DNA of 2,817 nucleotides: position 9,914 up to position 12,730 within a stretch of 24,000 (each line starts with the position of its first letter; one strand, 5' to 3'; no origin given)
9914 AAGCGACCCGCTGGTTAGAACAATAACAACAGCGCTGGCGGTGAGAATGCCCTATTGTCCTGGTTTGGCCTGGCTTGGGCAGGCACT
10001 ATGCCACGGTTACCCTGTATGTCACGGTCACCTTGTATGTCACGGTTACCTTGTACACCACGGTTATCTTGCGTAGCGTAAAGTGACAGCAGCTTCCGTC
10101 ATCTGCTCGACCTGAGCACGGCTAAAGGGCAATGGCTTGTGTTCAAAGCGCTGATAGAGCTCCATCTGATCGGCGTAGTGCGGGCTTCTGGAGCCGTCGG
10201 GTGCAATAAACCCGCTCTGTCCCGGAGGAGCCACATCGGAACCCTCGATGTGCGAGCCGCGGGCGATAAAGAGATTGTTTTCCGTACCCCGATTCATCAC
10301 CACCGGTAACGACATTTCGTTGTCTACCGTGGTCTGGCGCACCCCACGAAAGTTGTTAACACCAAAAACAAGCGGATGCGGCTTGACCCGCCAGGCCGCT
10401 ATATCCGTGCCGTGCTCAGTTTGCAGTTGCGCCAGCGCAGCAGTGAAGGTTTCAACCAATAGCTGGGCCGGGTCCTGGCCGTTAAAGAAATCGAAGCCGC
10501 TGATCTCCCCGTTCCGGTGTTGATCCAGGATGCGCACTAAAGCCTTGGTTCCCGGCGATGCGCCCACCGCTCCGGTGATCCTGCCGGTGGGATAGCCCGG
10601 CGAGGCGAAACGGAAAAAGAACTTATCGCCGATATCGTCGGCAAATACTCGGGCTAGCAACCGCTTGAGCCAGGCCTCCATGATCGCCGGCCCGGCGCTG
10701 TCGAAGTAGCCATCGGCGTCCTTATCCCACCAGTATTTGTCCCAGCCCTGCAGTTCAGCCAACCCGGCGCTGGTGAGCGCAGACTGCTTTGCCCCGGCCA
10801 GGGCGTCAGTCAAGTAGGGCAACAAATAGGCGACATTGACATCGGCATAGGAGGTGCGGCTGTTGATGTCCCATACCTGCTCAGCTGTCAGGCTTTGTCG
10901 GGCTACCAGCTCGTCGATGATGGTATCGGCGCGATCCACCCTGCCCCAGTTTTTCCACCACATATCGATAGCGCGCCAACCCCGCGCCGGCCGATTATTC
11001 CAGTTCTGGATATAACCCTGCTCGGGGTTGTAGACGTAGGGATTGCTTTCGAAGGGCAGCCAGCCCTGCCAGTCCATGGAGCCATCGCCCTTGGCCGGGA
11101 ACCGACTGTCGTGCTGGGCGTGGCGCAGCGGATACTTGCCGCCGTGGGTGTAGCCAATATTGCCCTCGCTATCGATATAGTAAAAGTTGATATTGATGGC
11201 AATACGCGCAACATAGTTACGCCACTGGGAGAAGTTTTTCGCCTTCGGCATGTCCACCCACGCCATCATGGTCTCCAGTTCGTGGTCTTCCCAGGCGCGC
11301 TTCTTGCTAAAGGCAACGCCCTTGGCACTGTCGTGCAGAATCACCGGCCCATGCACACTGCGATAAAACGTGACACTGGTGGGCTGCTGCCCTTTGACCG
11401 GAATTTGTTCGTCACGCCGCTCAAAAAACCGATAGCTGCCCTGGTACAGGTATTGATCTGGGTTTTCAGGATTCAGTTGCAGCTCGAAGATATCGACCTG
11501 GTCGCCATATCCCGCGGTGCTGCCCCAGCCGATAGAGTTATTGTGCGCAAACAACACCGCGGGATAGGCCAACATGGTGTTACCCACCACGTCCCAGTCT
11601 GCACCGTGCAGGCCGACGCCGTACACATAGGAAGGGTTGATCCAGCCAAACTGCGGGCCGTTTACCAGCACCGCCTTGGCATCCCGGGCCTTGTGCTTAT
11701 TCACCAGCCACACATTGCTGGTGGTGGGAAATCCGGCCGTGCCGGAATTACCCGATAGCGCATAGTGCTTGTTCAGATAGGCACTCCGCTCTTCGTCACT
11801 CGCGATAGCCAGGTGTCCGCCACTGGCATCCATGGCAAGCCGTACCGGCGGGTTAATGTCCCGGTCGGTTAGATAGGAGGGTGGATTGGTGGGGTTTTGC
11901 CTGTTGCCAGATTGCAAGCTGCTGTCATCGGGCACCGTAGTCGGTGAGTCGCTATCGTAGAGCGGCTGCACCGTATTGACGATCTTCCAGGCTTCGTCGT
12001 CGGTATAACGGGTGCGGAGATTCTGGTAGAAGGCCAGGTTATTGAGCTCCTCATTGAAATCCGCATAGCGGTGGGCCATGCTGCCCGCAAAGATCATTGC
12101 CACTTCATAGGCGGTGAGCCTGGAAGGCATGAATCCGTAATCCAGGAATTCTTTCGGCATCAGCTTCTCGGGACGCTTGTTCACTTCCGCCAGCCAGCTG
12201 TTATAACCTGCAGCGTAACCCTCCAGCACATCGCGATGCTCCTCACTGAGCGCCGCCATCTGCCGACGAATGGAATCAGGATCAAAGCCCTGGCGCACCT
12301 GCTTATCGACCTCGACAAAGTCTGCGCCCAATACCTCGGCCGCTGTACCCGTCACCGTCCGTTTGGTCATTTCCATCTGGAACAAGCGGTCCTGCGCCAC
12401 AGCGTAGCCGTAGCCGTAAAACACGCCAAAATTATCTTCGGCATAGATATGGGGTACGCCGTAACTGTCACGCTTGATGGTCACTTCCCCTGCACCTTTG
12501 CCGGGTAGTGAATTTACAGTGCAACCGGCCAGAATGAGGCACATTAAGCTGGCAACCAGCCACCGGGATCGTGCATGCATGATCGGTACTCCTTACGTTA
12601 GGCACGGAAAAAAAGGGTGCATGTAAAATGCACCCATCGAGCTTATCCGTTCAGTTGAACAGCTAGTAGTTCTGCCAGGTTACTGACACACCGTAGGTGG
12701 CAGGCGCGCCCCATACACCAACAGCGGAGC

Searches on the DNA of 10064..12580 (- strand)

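Call 63: search_dna_similar(query=L116:1150-2000:+, collection=ecoli_genomes, mode=near, max_rows=6)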
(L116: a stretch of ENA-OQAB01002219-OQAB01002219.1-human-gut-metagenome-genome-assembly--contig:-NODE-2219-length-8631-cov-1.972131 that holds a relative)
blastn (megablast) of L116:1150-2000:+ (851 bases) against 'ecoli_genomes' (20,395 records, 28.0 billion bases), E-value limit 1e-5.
Records with a match: 1075; places in all: 1080; records where one place covers at least 80% of the query: 1075.
Genomes with a match: 1075 of 5426; with a place that covers at least 80% of the query: 1075. Places per genome that has any: lowest 1, median 1, highest 2. On chromosomes: 1079 places; on plasmids: 1.
Best place of each record, by identity: >=99% 957; 95-99% 118.
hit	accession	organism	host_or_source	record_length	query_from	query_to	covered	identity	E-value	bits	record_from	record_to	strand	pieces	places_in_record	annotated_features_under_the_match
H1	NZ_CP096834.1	Escherichia coli strain PM4-5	cecum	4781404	1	851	100%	99.5%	0e+0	1564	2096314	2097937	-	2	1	IS1-like element IS1A family transposase | penicillin G acylase | penicillin acylase family protein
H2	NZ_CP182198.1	Escherichia coli strain EC130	pig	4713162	1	851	100%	99.5%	0e+0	1564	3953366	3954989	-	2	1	IS1-like element IS1A family transposase | penicillin acylase family protein | penicillin G acylase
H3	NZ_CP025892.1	Escherichia coli strain 503025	Homo sapiens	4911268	1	851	100%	99.5%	0e+0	1546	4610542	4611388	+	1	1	penicillin G acylase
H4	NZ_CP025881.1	Escherichia coli strain 503440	Homo sapiens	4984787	1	851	100%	99.5%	0e+0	1546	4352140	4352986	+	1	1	penicillin G acylase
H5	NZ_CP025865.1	Escherichia coli strain 504211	Homo sapiens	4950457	1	851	100%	99.5%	0e+0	1546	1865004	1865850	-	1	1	penicillin G acylase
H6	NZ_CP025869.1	Escherichia coli strain 503829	Homo sapiens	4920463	1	851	100%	99.5%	0e+0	1546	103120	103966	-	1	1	penicillin G acylase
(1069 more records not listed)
